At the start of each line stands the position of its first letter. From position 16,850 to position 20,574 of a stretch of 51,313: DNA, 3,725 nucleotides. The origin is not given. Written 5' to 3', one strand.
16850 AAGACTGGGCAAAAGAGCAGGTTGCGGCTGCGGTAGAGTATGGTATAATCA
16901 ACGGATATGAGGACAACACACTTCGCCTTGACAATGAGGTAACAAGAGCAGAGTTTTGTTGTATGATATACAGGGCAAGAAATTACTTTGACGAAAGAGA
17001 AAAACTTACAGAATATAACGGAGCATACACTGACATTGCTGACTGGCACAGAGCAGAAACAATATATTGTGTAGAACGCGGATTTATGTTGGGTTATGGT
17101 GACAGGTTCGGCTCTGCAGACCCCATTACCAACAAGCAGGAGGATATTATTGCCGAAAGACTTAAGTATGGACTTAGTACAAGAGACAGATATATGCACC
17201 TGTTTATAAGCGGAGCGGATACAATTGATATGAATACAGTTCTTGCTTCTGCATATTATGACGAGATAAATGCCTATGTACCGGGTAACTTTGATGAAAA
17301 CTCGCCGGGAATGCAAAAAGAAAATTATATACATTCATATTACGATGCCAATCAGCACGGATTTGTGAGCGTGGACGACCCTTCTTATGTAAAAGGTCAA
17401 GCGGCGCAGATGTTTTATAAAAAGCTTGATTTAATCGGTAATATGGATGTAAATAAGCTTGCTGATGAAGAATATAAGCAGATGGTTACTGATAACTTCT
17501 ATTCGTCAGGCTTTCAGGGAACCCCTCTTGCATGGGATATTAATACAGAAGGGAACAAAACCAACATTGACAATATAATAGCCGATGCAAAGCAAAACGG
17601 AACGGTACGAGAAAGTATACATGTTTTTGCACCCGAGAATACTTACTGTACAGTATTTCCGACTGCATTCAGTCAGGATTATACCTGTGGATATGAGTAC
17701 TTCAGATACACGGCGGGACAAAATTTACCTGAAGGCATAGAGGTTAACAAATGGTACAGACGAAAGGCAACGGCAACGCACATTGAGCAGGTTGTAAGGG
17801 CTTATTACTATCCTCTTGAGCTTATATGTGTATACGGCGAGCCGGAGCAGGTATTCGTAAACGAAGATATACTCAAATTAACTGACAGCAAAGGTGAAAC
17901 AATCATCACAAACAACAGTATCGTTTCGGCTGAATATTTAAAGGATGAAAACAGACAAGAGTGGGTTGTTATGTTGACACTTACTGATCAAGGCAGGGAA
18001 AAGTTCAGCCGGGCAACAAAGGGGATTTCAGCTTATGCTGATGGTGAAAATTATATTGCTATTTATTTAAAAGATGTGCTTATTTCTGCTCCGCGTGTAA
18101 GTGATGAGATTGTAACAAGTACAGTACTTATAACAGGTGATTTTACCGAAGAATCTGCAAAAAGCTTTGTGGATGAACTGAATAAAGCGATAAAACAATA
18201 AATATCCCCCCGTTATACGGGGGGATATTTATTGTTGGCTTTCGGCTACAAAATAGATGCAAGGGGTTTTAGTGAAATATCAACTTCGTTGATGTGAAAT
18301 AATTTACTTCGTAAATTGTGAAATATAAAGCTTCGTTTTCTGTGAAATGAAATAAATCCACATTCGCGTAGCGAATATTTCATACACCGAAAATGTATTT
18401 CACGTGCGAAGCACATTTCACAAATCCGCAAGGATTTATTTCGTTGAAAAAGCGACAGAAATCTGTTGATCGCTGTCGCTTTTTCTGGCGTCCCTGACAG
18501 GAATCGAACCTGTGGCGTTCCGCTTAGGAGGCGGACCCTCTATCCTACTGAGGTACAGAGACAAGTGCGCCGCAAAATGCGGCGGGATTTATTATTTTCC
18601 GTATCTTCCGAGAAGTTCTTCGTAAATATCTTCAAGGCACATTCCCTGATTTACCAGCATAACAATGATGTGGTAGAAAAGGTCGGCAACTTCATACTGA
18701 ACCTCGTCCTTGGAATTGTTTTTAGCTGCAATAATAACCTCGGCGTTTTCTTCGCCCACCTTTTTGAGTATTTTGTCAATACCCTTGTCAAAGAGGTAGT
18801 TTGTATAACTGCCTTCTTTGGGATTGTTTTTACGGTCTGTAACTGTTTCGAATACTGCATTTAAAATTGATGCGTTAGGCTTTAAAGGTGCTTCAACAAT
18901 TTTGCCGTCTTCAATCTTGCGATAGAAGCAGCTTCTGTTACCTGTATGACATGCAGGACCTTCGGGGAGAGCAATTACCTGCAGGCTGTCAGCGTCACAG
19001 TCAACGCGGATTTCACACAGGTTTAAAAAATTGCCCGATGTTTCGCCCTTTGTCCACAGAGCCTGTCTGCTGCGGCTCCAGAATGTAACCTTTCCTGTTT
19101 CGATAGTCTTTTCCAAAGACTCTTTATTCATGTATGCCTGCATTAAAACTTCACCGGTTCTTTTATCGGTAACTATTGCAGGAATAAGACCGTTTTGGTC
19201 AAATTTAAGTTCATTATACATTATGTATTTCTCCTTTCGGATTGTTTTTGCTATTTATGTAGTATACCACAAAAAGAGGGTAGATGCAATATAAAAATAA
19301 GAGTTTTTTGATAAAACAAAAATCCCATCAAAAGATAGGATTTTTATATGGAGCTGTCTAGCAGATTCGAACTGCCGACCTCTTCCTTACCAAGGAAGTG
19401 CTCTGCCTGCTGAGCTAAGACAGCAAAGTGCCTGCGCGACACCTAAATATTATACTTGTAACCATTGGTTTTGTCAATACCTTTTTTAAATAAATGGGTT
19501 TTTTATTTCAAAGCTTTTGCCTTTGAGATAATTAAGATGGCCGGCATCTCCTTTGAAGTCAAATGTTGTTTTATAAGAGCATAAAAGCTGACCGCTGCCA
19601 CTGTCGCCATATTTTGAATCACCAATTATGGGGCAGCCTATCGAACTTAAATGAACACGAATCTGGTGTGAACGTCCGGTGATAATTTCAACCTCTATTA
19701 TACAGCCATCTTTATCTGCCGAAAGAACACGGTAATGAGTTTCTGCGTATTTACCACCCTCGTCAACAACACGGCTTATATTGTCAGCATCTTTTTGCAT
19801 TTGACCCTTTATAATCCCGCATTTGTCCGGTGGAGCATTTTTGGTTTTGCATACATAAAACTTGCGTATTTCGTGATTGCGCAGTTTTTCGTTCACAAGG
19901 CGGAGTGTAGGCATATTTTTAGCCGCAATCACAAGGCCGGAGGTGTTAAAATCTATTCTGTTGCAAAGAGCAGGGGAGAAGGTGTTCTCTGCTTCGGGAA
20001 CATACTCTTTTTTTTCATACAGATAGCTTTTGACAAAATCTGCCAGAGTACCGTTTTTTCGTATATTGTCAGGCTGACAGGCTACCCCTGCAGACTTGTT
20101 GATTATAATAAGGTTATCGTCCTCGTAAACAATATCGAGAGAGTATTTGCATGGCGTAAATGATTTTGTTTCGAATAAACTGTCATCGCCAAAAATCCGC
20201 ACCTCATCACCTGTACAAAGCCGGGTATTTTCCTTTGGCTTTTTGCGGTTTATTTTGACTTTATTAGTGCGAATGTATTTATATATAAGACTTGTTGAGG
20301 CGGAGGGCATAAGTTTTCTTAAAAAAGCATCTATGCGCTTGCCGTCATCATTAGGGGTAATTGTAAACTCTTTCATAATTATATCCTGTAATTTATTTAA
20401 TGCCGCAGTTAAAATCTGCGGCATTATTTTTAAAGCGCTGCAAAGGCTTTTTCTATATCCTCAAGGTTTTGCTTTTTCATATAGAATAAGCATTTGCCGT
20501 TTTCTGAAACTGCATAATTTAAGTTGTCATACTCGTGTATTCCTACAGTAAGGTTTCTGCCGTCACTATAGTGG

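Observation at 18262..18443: Symmetric array of seven GTGAAAT motifs, each followed by a short hairpin with a different stem, isolated between two terminators next to tRNA-Arg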

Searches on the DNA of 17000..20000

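Call 4: search_rna_families(source=window, start=17000, end=20000, threshold=evalue, max_evalue=10)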
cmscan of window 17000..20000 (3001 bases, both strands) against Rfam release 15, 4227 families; matches with E-value up to 10: 17.
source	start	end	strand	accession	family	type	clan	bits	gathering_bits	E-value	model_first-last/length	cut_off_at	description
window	18372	18446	-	RF01706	Gut-1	Gene; sRNA;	-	72.8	50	5.6e-14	1-77/77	no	Gut-1 RNA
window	19352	19424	-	RF00005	tRNA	Gene; tRNA;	CL00001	67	29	9.6e-14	1-71/71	no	tRNA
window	18489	18562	-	RF00005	tRNA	Gene; tRNA;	CL00001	64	29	6.7e-13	1-71/71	no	tRNA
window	18270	18353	+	RF01706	Gut-1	Gene; sRNA;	-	46.7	50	2.3e-07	1-77/77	no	Gut-1 RNA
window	19310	19411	-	RF01772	rnk_pseudo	Cis-reg; leader;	-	36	55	0.001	1-108/108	no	Pseudomonas rnk leader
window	19301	19373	-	RF02621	BSnc120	Gene; sRNA;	-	27.2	114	0.0023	1-88/88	no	Brucella sRNA 120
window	18151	18233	+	RF01859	Phe_leader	Cis-reg; leader;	-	24.5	55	0.46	1-125/125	no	Phenylalanine leader peptide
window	18197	18270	-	RF01859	Phe_leader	Cis-reg; leader;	-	22.7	55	1.1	1-125/125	no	Phenylalanine leader peptide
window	18157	18258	-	RF01770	rimP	Cis-reg; leader;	-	22.3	47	1.7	1-102/102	no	Gammaprotebacteria rimP leader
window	19291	19373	-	RF01770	rimP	Cis-reg; leader;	-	21.7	47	2.2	1-102/102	no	Gammaprotebacteria rimP leader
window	18140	18299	+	RF01407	STnc560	Gene; sRNA;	-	20.5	55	0.24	1-214/214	no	STnc560 Hfq binding RNA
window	18446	18485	-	RF03884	mir-725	Gene; miRNA;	-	17.6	76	4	6-49/56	no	mir-725 microRNA precursor family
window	18204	18315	+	RF01405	STnc490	Gene; sRNA;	-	17.3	56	2.9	1-124/124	no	STnc490 Hfq binding RNA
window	18393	18493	+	RF02498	Atu_C3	Gene; sRNA;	-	16.2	100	2.3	1-156/156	no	Rhizobiales sRNA Atu_C3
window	17422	17512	-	RF01423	snoR117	Gene; snRNA; snoRNA; CD-box;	-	16.2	42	7.6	1-80/80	no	small nucleolar RNA snoR117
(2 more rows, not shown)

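Call 7: search_rna_families(source=window, start=18200, end=18500, threshold=evalue, max_evalue=0.001, show_alignments=3)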
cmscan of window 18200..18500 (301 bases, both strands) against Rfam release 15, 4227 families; matches with E-value up to 0.001: 2.
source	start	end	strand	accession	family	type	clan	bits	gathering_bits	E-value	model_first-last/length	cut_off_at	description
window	18372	18446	-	RF01706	Gut-1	Gene; sRNA;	-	72.8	50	5.6e-15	1-77/77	no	Gut-1 RNA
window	18270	18353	+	RF01706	Gut-1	Gene; sRNA;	-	46.7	50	2.3e-08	1-77/77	no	Gut-1 RNA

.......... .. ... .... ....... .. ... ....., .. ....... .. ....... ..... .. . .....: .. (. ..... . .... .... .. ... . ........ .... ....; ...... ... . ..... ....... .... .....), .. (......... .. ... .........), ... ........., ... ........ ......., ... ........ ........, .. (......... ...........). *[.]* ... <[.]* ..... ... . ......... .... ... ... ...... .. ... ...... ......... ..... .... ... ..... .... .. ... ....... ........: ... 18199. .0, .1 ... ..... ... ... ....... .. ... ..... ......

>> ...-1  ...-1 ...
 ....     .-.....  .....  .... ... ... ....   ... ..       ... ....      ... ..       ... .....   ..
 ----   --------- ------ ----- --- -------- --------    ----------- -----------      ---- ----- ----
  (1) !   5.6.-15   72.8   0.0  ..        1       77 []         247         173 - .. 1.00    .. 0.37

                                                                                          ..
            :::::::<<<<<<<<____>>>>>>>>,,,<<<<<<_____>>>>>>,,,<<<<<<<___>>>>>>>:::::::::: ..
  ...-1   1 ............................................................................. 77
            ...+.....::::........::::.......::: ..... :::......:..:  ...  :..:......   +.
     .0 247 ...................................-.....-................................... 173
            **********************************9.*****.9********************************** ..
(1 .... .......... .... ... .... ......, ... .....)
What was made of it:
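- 18270..18353 (+): Arm B, an inverted and weaker Gut-1-like array. GTGAAAT heptamers lie at 18272, 18294, 18318 and 18342, with hairpins at 18279-18293, 18301-18317 and 18325-18341. On the element (-) strand it reads ATTTCAC followed by hairpins with C-GAA-G loops. cmscan RF01706 on the + strand: 46.7 bits, below the cut-off, E 2.3e-7 (calls 4 and 7).
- On Rfam RF01706 Gut-1: Alignment to the model (call 7).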

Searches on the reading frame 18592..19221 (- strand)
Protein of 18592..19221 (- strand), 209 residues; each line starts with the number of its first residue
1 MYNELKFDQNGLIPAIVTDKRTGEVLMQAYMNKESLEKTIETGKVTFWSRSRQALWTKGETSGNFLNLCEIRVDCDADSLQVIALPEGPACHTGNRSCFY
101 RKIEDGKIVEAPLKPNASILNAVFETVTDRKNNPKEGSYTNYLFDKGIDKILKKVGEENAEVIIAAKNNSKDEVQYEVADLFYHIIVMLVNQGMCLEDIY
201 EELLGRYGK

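Call 29: search_protein_families(library=pfam, proteins=[window:18592-19221:-])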
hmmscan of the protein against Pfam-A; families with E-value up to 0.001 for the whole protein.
window:18592-19221:- (209 aa): 2 families
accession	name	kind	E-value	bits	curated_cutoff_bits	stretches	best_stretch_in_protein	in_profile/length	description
PF01502.23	PRA-CH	-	9.9e-35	118.7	27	1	27-100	1-74/74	Phosphoribosyl-AMP cyclohydrolase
PF01503.22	PRA-PH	-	1.5e-21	77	21.3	1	124-203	5-82/86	Phosphoribosyl-ATP pyrophosphohydrolase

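Call 32: find_related_loci(query=window:18592-19221:-, collection=metagenome_contigs, flank=3000)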
Query window:18592-19221:- (209 aa) in metagenome_contigs; peptide patterns used: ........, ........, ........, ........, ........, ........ (x = any residue, [..] = any of these).
600 stretches matched a pattern (row limit reached: there are more); 566 encode a relative of the query (tblastn E <= 1e-3); the best 80 are kept; 80 distinct loci.
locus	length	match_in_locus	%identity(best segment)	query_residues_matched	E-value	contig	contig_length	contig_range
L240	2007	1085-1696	59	5-206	7e-82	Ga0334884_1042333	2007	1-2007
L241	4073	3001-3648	57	1-206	2e-77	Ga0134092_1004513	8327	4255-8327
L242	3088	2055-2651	56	4-206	4e-76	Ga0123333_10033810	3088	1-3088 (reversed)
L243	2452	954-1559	56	1-207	1e-76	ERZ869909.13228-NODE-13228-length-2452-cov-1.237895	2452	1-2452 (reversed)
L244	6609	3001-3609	54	2-207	9e-74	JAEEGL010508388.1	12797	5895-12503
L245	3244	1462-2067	55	2-206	4e-73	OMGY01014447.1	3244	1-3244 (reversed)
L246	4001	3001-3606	53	2-206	1e-72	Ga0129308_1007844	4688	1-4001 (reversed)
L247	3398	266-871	54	2-206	7e-73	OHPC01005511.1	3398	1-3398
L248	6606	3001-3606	54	2-206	1e-72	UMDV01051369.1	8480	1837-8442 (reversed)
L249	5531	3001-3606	55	2-206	3e-72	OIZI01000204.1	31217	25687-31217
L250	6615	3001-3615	52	2-209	3e-72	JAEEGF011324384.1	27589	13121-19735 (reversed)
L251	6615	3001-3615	52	2-209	4e-72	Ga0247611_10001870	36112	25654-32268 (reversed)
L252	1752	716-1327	55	2-208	4e-75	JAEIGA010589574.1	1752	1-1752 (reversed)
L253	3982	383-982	59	5-206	8e-72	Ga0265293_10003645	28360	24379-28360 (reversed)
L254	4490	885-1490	52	2-206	7e-72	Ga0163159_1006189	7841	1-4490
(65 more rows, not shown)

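Call 34: find_encoding_contigs(protein=window:18592-19221:-, flank=4000, max_places=10)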
Protein window:18592-19221:- (209 aa): 3 contigs read that carry it; 2 places shown.
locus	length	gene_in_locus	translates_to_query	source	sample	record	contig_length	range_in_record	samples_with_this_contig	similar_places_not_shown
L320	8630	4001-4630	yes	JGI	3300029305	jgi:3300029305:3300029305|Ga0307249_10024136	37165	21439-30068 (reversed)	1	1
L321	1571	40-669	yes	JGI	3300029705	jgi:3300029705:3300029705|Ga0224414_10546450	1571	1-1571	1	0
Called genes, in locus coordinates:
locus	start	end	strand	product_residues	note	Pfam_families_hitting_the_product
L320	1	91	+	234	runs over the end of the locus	PF01061:ABC2_membrane, PF12679:ABC2_membrane_2, PF12698:ABC2_membrane_3, PF12730:ABC2_membrane_4 (weak), PF13346:ABC2_membrane_5 (weak)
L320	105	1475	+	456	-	PF23357:DUF7088, PF09822:ABC_transp_aux, PF23355:IFT52_GIFT (faint)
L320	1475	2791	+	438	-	PF14238:DUF4340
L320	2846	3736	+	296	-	PF00849:PseudoU_synth_2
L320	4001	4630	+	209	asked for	PF01502:PRA-CH, PF01503:PRA-PH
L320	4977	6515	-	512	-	PF00395:SLH, PF22599:SecDF_P1_head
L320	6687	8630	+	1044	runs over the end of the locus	PF17132:Glyco_hydro_106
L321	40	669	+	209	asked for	PF01502:PRA-CH, PF01503:PRA-PH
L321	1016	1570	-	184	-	?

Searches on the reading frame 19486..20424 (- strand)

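Call 29: search_protein_families(library=pfam, proteins=[window:19486-20424:-])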
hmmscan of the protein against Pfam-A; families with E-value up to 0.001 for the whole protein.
window:19486-20424:- (312 aa): 2 families
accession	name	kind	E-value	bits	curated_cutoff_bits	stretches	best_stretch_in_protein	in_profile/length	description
PF00849.27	PseudoU_synth_2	-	3.8e-32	112.1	26.8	1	104-261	1-152/152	RNA pseudouridylate synthase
PF01479.30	S4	-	5.4e-05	23.3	22.8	1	30-75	2-48/48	S4 domain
